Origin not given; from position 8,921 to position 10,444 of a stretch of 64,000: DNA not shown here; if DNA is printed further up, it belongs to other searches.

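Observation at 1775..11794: Atypical type II secretion locus: two divergent operons, gspK separated from gspHIJ, no gspG or gspO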

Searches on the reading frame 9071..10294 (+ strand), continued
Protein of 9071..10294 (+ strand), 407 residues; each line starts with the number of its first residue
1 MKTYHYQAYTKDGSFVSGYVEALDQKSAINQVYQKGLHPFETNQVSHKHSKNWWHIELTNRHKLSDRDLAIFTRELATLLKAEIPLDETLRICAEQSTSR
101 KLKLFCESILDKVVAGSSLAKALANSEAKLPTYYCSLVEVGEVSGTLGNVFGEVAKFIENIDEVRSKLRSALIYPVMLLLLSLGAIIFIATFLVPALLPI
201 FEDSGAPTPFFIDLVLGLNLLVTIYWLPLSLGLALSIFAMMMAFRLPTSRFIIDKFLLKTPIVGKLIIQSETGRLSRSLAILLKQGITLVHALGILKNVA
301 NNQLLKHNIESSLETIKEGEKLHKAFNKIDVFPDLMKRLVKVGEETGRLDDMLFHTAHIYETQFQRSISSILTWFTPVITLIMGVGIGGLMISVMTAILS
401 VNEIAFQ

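Call 29: find_encoding_contigs(protein=P0273, flank=10000, max_places=3)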
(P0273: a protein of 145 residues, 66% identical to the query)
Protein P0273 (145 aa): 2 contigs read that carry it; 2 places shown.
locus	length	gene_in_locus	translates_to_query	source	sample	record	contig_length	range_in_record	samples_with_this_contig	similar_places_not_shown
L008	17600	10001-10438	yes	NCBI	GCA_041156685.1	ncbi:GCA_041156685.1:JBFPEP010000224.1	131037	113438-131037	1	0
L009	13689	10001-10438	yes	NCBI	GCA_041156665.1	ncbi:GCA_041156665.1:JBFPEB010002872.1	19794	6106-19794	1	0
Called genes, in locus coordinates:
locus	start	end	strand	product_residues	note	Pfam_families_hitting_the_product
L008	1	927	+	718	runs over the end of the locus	PF20256:MoCoBD_2, PF02738:MoCoBD_1, PF20256:MoCoBD_2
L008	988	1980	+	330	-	PF02625:XdhC_CoxI, PF13478:XdhC_C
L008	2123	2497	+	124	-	-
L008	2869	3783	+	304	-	PF18030:Rimk_N, PF14397:ATPgrasp_ST (faint), PF02655:ATP-grasp_3, PF08443:RimK, PF02955:GSH-S_ATP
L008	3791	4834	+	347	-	PF24827:AstE_AspA_cat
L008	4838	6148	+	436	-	PF01595:CNNM, PF00571:CBS, PF03471:CorC_HlyC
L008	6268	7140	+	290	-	PF05552:MS_channel_1st_1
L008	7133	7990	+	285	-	PF14841:FliG_M (faint), PF03448:MgtE_N, PF00571:CBS (faint)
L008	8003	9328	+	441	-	PF03448:MgtE_N, PF00571:CBS (faint), PF01769:MgtE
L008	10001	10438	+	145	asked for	PF07963:N_methyl (weak), PF08334:T2SSG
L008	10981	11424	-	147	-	-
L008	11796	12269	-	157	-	-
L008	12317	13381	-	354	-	-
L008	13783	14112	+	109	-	PF07731:Cu-oxidase_2, PF07732:Cu-oxidase_3 (weak)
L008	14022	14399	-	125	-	PF07732:Cu-oxidase_3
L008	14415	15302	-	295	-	PF00034:Cytochrom_C (faint)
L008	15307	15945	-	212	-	PF01322:Cytochrom_C_2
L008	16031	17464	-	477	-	PF07732:Cu-oxidase_3, PF00394:Cu-oxidase, PF07731:Cu-oxidase_2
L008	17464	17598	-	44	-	?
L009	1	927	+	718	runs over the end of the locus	PF20256:MoCoBD_2, PF02738:MoCoBD_1, PF20256:MoCoBD_2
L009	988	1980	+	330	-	PF02625:XdhC_CoxI, PF13478:XdhC_C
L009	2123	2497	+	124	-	-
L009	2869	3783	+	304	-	PF18030:Rimk_N, PF14397:ATPgrasp_ST (faint), PF02655:ATP-grasp_3, PF08443:RimK, PF02955:GSH-S_ATP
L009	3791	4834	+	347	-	PF24827:AstE_AspA_cat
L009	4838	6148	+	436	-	PF01595:CNNM, PF00571:CBS, PF03471:CorC_HlyC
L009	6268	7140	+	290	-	PF05552:MS_channel_1st_1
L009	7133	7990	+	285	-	PF14841:FliG_M (faint), PF03448:MgtE_N, PF00571:CBS (faint)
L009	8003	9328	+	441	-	PF03448:MgtE_N, PF00571:CBS (faint), PF01769:MgtE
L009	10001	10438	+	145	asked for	PF07963:N_methyl (weak), PF08334:T2SSG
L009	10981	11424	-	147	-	-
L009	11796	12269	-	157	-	-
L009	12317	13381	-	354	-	-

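Call 30: find_encoding_contigs(protein=P0272, flank=10000, max_places=2)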
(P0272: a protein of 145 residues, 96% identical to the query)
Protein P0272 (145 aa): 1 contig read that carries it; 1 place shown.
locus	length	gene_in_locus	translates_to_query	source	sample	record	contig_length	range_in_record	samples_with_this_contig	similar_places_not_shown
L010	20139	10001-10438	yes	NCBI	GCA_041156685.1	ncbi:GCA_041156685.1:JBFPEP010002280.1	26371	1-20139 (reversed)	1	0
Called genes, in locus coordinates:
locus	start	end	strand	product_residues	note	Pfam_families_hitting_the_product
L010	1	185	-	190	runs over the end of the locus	PF07963:N_methyl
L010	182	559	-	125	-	PF07963:N_methyl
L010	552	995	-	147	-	PF07963:N_methyl (weak), PF12019:GspH (weak)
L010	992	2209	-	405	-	PF28597:T2SSF_N, PF00482:T2SSF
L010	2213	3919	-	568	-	PF05157:MshEN, PF00437:T2SSE, PF13173:AAA_14 (faint)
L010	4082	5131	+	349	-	PF05137:PilN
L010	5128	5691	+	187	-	PF10741:T2SSM_b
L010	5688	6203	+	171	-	PF11356:T2SSC (faint)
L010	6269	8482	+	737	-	PF21305:type_II_gspD_N0, PF03958:Secretin_N, PF00263:Secretin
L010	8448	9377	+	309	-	PF21687:T2SSK_1st, PF12836:HHH_3 (faint)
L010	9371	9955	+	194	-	PF01478:Peptidase_A24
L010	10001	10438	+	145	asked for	PF07963:N_methyl (weak), PF08334:T2SSG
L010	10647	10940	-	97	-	PF05016:ParE_toxin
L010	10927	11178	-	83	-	-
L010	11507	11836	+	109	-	PF00872:Transposase_mut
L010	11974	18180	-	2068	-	PF03534:SpvB, PF01839:FG-GAP (faint), PF13517:FG-GAP_3 (weak), PF12256:TcdB_toxin_midN, PF05593:RHS_repeat (weak), PF25023:TEN_YD-shell (weak)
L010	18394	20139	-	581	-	?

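Call 44: find_encoding_contigs(protein=P0324, flank=10000, max_places=2)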
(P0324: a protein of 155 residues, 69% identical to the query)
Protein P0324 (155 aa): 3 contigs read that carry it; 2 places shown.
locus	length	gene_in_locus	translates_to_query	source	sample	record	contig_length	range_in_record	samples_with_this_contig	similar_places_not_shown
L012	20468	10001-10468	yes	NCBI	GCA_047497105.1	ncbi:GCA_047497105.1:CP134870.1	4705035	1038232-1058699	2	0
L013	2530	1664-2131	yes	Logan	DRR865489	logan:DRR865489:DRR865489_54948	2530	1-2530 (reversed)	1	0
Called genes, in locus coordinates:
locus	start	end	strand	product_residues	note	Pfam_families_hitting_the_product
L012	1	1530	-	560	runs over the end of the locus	PF00135:COesterase, PF20434:BD-FAE, PF07859:Abhydrolase_3 (faint)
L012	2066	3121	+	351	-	PF14525:AraC_binding_2, PF12833:HTH_18, PF00165:HTH_AraC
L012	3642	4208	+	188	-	PF01478:Peptidase_A24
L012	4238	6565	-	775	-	PF21305:type_II_gspD_N0, PF03958:Secretin_N, PF00263:Secretin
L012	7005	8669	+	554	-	PF05157:MshEN, PF00437:T2SSE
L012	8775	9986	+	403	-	PF28597:T2SSF_N, PF00482:T2SSF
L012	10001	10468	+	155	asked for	PF08334:T2SSG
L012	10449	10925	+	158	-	PF12019:GspH (weak)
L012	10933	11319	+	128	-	PF07963:N_methyl (weak)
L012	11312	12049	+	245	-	PF07963:N_methyl (weak), PF11612:T2SSJ (weak)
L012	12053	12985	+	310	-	-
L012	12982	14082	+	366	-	PF11104:PilM_2, PF05137:PilN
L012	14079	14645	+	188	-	PF10741:T2SSM_b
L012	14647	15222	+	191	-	PF11356:T2SSC (faint)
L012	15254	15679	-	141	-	-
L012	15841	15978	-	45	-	-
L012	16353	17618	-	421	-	-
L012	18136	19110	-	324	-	PF12833:HTH_18, PF00165:HTH_AraC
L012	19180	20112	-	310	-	-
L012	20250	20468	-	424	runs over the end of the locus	-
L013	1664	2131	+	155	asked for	PF08334:T2SSG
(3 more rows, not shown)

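Call 53: find_encoding_contigs(protein=P0329, flank=10000, max_places=2)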
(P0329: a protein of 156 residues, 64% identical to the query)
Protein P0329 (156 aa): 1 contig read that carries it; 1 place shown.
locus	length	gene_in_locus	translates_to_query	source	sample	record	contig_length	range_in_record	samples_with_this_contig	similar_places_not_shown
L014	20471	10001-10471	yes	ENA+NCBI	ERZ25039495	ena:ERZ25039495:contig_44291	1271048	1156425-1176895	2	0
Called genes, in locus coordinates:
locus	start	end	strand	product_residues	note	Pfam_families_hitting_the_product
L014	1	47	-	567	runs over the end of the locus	PF03734:YkuD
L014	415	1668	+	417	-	PF06609:TRI12, PF07690:MFS_1, PF00083:Sugar_tr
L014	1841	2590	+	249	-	-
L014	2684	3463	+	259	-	PF01847:VHL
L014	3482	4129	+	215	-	PF01478:Peptidase_A24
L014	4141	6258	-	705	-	PF21305:type_II_gspD_N0, PF03958:Secretin_N, PF00263:Secretin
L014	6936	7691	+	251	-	PF05157:MshEN, PF00437:T2SSE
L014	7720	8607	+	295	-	PF00437:T2SSE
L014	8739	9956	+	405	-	PF28597:T2SSF_N (weak), PF00482:T2SSF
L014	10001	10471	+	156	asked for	PF07963:N_methyl, PF08334:T2SSG, PF22434:PilW_C (weak)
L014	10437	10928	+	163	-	PF07963:N_methyl (weak)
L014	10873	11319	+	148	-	-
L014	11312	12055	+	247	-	PF07963:N_methyl, PF11612:T2SSJ (weak)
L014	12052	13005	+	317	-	PF21687:T2SSK_1st (weak)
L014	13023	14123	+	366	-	PF11104:PilM_2, PF05137:PilN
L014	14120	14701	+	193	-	PF10741:T2SSM_b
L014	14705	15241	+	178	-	-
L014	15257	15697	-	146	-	-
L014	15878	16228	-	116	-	-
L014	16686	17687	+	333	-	PF14525:AraC_binding_2 (weak), PF12833:HTH_18, PF00165:HTH_AraC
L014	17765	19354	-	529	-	PF13191:AAA_16 (weak), PF01926:MMR_HSR1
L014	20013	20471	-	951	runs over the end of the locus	PF00989:PAS (weak), PF08447:PAS_3 (weak), PF00989:PAS, PF13188:PAS_8, PF08448:PAS_4, PF13426:PAS_9, PF00990:GGDEF, PF00563:EAL, +1 more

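Call 56: find_encoding_contigs(protein=P0334, flank=10000, max_places=3)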
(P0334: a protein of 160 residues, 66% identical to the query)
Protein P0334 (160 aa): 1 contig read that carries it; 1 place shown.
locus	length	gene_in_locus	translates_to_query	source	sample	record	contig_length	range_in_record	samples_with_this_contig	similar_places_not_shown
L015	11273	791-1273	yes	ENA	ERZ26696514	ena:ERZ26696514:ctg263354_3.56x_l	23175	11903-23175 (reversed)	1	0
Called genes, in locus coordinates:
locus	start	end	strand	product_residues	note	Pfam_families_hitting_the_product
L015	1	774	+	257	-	?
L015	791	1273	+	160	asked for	PF07963:N_methyl, PF08334:T2SSG, PF22434:PilW_C (weak)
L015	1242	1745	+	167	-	PF07963:N_methyl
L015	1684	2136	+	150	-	PF07963:N_methyl (weak)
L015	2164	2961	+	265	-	PF07963:N_methyl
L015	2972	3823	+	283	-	-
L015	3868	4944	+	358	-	PF11104:PilM_2 (weak), PF05137:PilN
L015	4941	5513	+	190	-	PF10741:T2SSM_b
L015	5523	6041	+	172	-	-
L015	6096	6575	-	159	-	-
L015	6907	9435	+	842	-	-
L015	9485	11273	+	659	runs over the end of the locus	PF20308:TPR-S (weak), PF13365:Trypsin_2, PF00089:Trypsin (weak)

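Call 58: list_cluster_members(proteins=[P0334, L015:1242-1745:+, L015:1684-2136:+, L015:2164-2961:+, L015:2972-3823:+, L015:3868-4944:+, L015:4941-5513:+, L015:5523-6041:+, L015:6907-9435:+, P0279])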
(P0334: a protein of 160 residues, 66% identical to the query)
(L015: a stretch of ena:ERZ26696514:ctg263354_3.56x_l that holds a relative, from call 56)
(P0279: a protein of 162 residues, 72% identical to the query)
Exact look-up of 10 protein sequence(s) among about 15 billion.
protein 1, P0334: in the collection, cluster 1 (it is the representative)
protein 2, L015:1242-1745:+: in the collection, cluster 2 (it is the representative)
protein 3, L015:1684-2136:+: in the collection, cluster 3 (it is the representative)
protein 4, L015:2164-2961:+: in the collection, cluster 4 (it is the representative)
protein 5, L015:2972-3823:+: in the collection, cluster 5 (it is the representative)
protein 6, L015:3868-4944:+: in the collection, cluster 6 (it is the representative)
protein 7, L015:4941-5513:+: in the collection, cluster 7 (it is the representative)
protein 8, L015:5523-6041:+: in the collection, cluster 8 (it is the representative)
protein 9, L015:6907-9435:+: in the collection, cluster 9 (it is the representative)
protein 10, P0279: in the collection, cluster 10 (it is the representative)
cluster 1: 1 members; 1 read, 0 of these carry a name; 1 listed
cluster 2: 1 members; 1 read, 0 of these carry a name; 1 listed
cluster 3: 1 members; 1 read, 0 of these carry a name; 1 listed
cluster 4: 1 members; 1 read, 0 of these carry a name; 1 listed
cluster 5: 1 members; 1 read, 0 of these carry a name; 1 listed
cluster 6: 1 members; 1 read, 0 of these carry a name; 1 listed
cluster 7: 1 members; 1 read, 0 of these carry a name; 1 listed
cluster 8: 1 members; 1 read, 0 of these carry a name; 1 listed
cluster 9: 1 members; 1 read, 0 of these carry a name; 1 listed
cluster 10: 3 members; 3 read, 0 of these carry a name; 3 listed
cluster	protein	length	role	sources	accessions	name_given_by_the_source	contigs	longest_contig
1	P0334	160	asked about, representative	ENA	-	-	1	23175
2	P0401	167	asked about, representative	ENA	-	-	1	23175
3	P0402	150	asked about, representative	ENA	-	-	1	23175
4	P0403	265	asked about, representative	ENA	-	-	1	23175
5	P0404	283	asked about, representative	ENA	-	-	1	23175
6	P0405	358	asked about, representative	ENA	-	-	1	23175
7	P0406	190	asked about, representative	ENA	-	-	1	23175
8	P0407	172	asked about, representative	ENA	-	-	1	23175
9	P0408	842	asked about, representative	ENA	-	-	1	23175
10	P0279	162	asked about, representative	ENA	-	-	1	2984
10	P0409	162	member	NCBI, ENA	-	-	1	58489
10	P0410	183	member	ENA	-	-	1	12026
